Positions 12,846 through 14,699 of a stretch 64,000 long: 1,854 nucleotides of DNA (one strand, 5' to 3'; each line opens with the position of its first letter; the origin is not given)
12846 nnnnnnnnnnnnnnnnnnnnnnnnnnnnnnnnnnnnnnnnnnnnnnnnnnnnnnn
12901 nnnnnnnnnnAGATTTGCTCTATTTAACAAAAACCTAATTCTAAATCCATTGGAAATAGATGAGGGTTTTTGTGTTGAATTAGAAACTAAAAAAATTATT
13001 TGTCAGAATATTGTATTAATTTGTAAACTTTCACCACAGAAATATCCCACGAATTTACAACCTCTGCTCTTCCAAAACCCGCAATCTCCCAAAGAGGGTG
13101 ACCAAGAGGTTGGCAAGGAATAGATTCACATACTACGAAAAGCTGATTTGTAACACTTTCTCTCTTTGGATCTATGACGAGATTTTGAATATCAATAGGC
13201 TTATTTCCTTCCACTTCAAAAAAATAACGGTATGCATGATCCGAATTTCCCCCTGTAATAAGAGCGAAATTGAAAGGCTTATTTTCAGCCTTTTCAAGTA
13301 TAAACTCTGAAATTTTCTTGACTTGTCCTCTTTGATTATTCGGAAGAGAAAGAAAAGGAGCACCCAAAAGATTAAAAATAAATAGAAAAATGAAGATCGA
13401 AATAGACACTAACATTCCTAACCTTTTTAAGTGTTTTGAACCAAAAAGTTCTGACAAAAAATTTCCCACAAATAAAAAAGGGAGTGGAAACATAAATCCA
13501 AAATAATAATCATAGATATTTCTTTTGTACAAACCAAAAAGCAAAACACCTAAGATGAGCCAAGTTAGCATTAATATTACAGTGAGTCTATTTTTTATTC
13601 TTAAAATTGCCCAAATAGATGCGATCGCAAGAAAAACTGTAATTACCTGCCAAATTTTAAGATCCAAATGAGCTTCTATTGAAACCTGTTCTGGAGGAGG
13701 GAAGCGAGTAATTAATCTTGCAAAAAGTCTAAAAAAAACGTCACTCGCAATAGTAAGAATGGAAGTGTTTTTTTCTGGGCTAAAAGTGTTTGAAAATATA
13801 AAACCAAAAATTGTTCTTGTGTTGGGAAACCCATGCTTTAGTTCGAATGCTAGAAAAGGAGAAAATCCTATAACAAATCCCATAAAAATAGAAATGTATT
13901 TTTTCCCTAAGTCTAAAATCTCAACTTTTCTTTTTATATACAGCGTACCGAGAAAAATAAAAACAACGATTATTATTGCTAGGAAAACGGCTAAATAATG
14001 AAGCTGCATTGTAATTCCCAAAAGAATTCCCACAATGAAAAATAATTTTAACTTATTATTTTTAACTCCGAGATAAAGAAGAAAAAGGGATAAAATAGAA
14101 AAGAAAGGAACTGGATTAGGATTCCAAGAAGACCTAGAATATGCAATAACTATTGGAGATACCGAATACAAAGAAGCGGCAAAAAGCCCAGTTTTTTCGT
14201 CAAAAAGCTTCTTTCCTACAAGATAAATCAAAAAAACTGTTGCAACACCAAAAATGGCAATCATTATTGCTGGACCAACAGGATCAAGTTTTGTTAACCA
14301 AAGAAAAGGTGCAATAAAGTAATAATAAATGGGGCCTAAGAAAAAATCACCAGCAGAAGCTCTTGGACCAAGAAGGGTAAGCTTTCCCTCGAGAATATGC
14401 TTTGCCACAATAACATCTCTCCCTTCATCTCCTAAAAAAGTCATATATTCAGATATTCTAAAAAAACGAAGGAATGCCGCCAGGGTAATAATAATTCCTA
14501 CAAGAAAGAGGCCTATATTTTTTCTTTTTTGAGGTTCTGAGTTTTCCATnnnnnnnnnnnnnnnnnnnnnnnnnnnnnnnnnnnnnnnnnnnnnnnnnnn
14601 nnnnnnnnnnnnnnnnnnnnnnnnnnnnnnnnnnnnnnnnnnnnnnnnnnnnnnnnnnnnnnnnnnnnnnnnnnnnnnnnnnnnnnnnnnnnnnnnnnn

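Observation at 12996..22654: Ten-gene envelope glycosylation locus: GT39-like and GT2-GtrA transferases plus UDP-xylose, GDP-6-deoxyhexose and dTDP-rhamnose precursor enzymes, but no RmlC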

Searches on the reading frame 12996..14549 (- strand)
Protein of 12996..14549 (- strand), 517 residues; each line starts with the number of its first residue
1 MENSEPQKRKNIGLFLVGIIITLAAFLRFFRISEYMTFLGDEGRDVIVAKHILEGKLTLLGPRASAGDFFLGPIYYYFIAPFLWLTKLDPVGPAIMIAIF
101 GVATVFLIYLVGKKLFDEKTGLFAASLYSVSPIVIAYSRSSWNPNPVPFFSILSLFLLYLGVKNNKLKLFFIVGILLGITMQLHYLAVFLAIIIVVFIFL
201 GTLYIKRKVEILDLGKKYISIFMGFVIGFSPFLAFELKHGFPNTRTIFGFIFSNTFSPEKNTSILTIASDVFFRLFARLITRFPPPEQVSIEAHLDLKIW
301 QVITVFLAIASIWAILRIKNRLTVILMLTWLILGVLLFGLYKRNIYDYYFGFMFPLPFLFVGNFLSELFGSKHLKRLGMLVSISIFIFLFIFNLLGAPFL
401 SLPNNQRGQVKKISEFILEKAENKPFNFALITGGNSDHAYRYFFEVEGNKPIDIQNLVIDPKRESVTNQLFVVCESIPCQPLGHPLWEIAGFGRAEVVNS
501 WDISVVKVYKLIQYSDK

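Call 3: search_protein_families(library=pfam, proteins=[window:12996-14549:-], max_evalue=0.001)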
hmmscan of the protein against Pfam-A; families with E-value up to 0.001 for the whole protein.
window:12996-14549:- (517 aa): 1 family
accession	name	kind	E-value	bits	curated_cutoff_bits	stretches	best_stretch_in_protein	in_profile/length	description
PF13231.12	PMT_2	-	2.3e-14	54.3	26.1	1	73-233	4-158/160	Dolichyl-phosphate-mannose-protein mannosyltransferase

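Call 4: search_protein_families(library=ncbifam, proteins=[window:12996-14549:-], max_evalue=0.001)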
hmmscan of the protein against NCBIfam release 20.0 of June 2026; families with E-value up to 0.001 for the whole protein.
window:12996-14549:- (517 aa): 1 family
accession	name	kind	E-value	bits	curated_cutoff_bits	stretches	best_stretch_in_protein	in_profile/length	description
TIGR04154.1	archaeo_STT3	subfamily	0.00024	19.6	450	1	72-316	70-330/831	oligosaccharyl transferase, archaeosortase A system-associated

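Call 11: find_encoding_contigs(protein=window:12996-14549:-, flank=10000, max_places=6)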
Protein window:12996-14549:- (517 aa): 3 contigs read that carry it; 2 places shown.
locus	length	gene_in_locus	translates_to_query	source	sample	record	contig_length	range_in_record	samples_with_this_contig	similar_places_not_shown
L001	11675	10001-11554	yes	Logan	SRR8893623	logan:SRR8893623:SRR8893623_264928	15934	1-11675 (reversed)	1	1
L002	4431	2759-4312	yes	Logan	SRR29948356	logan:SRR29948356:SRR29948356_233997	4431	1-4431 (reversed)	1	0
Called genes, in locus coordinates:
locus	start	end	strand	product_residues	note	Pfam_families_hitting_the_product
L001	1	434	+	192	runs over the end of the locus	PF01300:Sua5_yciO_yrdC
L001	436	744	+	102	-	PF00814:TsaD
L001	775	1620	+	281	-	PF00188:CAP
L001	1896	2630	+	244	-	PF00483:NTP_transferase, PF12804:NTP_transf_3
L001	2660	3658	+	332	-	PF01073:3Beta_HSD, PF01370:Epimerase, PF02719:Polysacc_synt_2, PF04321:RmlD_sub_bind, PF07993:NAD_binding_4, PF13460:NAD_binding_10, PF16363:GDP_Man_Dehyd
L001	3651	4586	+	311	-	PF01370:Epimerase (weak), PF04321:RmlD_sub_bind, PF16363:GDP_Man_Dehyd (faint), PF07993:NAD_binding_4 (faint), PF01370:Epimerase, PF04321:RmlD_sub_bind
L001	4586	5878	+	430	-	PF03721:UDPG_MGDP_dh_N, PF00984:UDPG_MGDP_dh, PF03720:UDPG_MGDP_dh_C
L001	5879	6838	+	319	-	PF01370:Epimerase, PF02719:Polysacc_synt_2 (faint), PF04321:RmlD_sub_bind, PF16363:GDP_Man_Dehyd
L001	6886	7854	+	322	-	PF01370:Epimerase, PF04321:RmlD_sub_bind, PF05368:NmrA (weak), PF16363:GDP_Man_Dehyd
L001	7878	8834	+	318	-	PF01073:3Beta_HSD, PF01370:Epimerase, PF04321:RmlD_sub_bind (weak), PF07993:NAD_binding_4 (faint), PF16363:GDP_Man_Dehyd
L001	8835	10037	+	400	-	PF00535:Glycos_transf_2, PF04138:GtrA_DPMS_TM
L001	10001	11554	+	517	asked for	PF13231:PMT_2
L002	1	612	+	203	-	?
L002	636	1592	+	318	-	PF01073:3Beta_HSD, PF01370:Epimerase, PF04321:RmlD_sub_bind (weak), PF07993:NAD_binding_4 (faint), PF16363:GDP_Man_Dehyd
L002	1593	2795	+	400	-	PF00535:Glycos_transf_2, PF04138:GtrA_DPMS_TM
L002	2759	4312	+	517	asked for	PF13231:PMT_2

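Call 18: search_solved_structures(query=window:12996-14549:-, max_evalue=1, show_alignments=2)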
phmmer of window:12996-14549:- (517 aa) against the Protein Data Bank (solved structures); distinct sequences matched with E-value up to 1: 0.

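Call 20: find_homologous_proteins(query=window:12996-14549:-, max_evalue=0.00001)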
Query window:12996-14549:- (517 aa): 4495 proteins with E <= 0.00001 among 8000 candidates; the best 120 are listed.
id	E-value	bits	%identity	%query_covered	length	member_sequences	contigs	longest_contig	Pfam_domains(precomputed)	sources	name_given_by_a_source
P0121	0.0e+0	1136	100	100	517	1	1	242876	PF13231.13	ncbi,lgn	-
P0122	5.7e-248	842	74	97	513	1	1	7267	PF13231.13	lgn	-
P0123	2.6e-246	836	73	96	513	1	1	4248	PF13231.13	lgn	-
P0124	2.0e-206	705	62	98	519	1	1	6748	PF13231.13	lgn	-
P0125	3.0e-200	684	60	98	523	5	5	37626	PF13231.13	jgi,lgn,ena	-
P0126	1.4e-199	682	60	99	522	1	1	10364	PF13231.13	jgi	jgi:4-amino-4-deoxy-L-arabinose transferase-like glycosyltransferase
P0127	2.6e-198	678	61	95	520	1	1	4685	PF13231.13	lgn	-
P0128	5.4e-198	677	59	99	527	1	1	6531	PF13231.13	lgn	-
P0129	1.5e-197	676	58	94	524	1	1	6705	PF13231.13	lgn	-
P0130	2.5e-197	675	62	95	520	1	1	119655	PF13231.13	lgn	-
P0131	3.3e-197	674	57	95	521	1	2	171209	PF13231.13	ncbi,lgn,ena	-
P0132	8.3e-197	673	59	98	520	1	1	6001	PF13231.13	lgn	-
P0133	1.3e-196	672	59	97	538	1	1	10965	PF13231.13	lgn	-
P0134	1.7e-196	672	60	96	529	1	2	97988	PF13231.13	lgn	-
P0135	1.0e-195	670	59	97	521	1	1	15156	PF13231.13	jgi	jgi:4-amino-4-deoxy-L-arabinose transferase-like glycosyltransferase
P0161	3.5e-190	651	57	99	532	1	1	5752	PF02366.25,PF13231.13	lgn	-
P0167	7.0e-189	647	59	94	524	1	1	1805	PF02366.25,PF13231.13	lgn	-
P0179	9.7e-188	643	57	96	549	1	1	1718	PF02366.25,PF13231.13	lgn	-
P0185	4.3e-187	641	57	94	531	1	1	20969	PF02366.25,PF13231.13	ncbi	-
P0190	1.8e-186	639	58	95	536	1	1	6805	PF02366.25,PF13231.13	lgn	-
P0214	5.8e-185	634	57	96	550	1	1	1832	PF02366.25,PF13231.13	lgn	-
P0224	2.8e-184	632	57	94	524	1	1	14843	PF02366.25,PF13231.13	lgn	-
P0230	4.7e-184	631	57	94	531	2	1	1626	PF02366.25,PF13231.13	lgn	-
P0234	4.4e-183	628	56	94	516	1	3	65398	PF02366.25,PF13231.13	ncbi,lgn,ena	-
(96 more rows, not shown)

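Call 21: list_cluster_members(proteins=[P0121, P0001])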
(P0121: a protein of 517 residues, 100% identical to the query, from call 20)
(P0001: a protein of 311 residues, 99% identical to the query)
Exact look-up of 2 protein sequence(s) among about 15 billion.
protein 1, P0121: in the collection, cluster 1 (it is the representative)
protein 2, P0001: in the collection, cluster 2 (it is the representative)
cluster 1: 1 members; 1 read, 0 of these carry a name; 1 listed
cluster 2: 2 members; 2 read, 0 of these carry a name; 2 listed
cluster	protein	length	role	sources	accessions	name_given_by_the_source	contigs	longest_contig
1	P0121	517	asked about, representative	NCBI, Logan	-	-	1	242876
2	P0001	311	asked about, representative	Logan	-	-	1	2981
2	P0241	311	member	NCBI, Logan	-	-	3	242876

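Call 24: find_related_loci(query=A1, collection=genome_contigs, flank=10000)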
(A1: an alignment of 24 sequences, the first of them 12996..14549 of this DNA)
Query A1 (517 aa) in genome_contigs; peptide patterns used: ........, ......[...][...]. (x = any residue, [..] = any of these).
599 stretches matched a pattern (row limit reached: there are more); 506 encode a relative of the query (tblastn E <= 1e-3); the best 80 are kept; 80 distinct loci.
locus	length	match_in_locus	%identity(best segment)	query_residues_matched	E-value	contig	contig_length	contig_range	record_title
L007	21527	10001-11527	57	7-517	0e+0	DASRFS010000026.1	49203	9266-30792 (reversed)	MAG TPA_asm: Patescibacteria group bacterium isolate SMAG_U10038 k141_2372579, whole genome shotgun sequence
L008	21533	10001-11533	57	19-517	0e+0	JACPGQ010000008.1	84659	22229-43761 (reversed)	MAG: Candidatus Levyibacteriota bacterium isolate NC_groundwater_392_Ag_B-0.1um_43_10 GD18-4_B1_scaffold_155196, whole g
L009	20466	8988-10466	58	24-514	0e+0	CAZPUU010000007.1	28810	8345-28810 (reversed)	MAG TPA_asm: uncultured Gammaproteobacteria bacterium isolate SRP192515_co2_165 genome assembly, contig: NODE_1187_lengt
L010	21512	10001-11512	58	24-515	0e+0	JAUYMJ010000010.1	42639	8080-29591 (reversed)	MAG: bacterium isolate C24_metabat.bin.81 C24_k141_443005, whole genome shotgun sequence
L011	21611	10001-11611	57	15-517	0e+0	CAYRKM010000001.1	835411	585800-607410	MAG TPA_asm: uncultured Gammaproteobacteria bacterium isolate SRP292972_co1_108 genome assembly, contig: NODE_7_length_8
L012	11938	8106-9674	54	10-517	0e+0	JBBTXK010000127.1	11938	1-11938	MAG: Patescibacteria group bacterium isolate H51-bin196_1 H51_bin196_1_000000000127, whole genome shotgun sequence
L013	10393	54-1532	59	24-514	0e+0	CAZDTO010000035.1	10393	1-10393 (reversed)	MAG TPA_asm: uncultured Gammaproteobacteria bacterium isolate binchicken_co38_474 genome assembly, contig: NODE_13582_le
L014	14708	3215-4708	55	19-517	0e+0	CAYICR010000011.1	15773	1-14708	MAG TPA_asm: uncultured Gammaproteobacteria bacterium isolate ERP119705_co18_657 genome assembly, contig: NODE_4536_leng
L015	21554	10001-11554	55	9-517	0e+0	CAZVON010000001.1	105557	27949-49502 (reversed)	MAG TPA_asm: uncultured Gammaproteobacteria bacterium isolate SRP269290_co3_805 genome assembly, contig: NODE_113_length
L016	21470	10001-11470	58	30-517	0e+0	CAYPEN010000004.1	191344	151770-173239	MAG TPA_asm: uncultured Gammaproteobacteria bacterium isolate SRP263991_co5_217 genome assembly, contig: NODE_112_length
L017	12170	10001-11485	55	25-517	0e+0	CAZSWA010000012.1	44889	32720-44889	MAG TPA_asm: uncultured Gammaproteobacteria bacterium isolate SRP272529_co1_257 genome assembly, contig: NODE_1049_lengt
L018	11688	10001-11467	56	30-516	4e-177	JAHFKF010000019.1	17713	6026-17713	MAG: Candidatus Levyibacteriota bacterium isolate nzgw403 NODE_2001_length_17714_cov_3.284772, whole genome shotgun sequ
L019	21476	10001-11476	56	24-512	0e+0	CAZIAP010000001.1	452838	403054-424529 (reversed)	MAG TPA_asm: uncultured Gammaproteobacteria bacterium isolate SRP144015_co1_80 genome assembly, contig: NODE_5_length_45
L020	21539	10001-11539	55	17-517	3e-180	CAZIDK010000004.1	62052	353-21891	MAG TPA_asm: uncultured Gammaproteobacteria bacterium isolate SRP302447_co4_23 genome assembly, contig: NODE_1485_length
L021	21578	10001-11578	53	1-517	1e-179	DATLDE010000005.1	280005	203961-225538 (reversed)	MAG TPA_asm: Candidatus Limnocylindrales bacterium isolate SMAG_U14342 k141_4103404, whole genome shotgun sequence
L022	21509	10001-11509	55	10-514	1e-178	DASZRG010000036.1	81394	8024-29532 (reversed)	MAG TPA_asm: Patescibacteria group bacterium isolate SMAG_U6018 k141_95665, whole genome shotgun sequence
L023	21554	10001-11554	55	20-515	1e-178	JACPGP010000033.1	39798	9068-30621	MAG: Candidatus Levyibacteriota bacterium isolate NC_groundwater_391_Ag_B-0.1um_40_33 GD18-4_B1_scaffold_1758635, whole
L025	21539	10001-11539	55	7-517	7e-178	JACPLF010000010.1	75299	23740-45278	MAG: Candidatus Levyibacteriota bacterium isolate NC_groundwater_514_Ag_S-0.1um_37_12 S35_SO-1_scaffold_572035, whole ge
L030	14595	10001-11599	53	1-514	4e-176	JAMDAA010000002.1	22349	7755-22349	MAG: Patescibacteria group bacterium isolate FK_Sedi_B_Bin.274 NODE_7798_length_22349_cov_15.9955, whole genome shotgun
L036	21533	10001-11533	53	9-517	1e-173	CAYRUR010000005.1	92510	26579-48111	MAG TPA_asm: uncultured Gammaproteobacteria bacterium isolate SRP144015_co1_42 genome assembly, contig: NODE_126_length_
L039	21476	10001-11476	55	25-515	8e-173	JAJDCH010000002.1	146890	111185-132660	MAG: Candidatus Levyibacteriota bacterium isolate OFTM270 OFTM270_1, whole genome shotgun sequence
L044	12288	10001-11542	53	13-517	7e-172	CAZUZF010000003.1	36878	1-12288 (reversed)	MAG TPA_asm: uncultured Gammaproteobacteria bacterium isolate binchicken_co38_1268 genome assembly, contig: NODE_2377_le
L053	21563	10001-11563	54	2-517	1e-168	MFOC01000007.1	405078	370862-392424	MAG: Candidatus Levybacteria bacterium RIFCSPHIGHO2_02_FULL_40_18 rifcsphigho2_02_scaffold_49, whole genome shotgun sequ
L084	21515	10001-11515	51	17-517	2e-161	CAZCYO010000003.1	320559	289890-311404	MAG TPA_asm: uncultured Gammaproteobacteria bacterium isolate SRP278252_co1_715 genome assembly, contig: NODE_17_length_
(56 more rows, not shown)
